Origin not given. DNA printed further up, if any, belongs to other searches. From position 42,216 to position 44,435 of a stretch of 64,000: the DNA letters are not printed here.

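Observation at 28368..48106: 20-kb surface-protein locus: giant (~5,390 aa) repeat protein, then a beta-propeller/FN3/beta-helix anchor protein, then a HEAT-repeat membrane protein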

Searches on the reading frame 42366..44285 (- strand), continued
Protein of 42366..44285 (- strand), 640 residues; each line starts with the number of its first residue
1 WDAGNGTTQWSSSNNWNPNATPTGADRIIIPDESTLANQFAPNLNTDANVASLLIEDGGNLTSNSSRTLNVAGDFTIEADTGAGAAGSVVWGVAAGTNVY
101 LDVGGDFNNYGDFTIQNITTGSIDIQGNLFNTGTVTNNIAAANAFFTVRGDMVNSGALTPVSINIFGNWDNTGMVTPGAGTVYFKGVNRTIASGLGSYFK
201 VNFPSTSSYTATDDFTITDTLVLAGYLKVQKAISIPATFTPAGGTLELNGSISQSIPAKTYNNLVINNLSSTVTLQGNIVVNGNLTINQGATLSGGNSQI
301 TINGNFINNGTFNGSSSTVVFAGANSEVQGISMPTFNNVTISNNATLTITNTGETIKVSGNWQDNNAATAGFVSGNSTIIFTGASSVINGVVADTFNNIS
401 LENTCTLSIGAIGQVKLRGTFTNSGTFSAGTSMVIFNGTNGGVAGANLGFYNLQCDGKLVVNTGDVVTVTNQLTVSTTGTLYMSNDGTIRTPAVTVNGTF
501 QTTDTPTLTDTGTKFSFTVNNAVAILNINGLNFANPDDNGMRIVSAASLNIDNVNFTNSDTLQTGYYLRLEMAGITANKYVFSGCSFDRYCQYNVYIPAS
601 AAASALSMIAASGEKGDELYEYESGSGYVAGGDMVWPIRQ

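Call 102: search_protein_families(library=pfam, proteins=[P0097, P0074, P0053, P0056], max_evalue=0.001)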
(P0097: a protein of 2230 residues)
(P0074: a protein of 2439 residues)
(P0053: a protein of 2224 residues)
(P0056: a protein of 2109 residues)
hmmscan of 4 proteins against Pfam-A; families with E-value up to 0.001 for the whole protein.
P0097 (2230 aa): 2 families
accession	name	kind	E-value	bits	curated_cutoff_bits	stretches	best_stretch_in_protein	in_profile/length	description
PF13570.13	Beta-prop_ACSF4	-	1.8e-07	31.3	133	1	2118-2227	55-159/329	Beta-alanine-activating enzyme, beta-propeller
PF10162.14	G8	-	9.1e-05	22.8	22.9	0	195-262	2-67/124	G8 domain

P0074 (2439 aa): 1 family
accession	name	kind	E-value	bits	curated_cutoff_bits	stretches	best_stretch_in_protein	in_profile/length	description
PF14828.11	Amnionless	-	0.00048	19.5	30.4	0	1480-1545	2-63/442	Amnionless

P0053 (2224 aa): 1 family
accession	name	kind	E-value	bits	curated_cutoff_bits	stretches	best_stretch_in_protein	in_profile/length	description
PF10162.14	G8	-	2.4e-06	27.9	22.9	0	476-543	1-67/124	G8 domain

P0056 (2109 aa): 2 families
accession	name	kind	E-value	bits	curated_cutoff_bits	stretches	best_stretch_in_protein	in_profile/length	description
PF10162.14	G8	-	3.1e-06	27.5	22.9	0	1677-1731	1-47/124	G8 domain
PF14828.11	Amnionless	-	0.00058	19.2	30.4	0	1662-1729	2-67/442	Amnionless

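Call 111: search_solved_structures(query=A2, max_evalue=0.01)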
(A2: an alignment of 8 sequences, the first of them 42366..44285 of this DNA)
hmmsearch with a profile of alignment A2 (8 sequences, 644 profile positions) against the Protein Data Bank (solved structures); distinct sequences matched with E-value up to 0.01: 0.
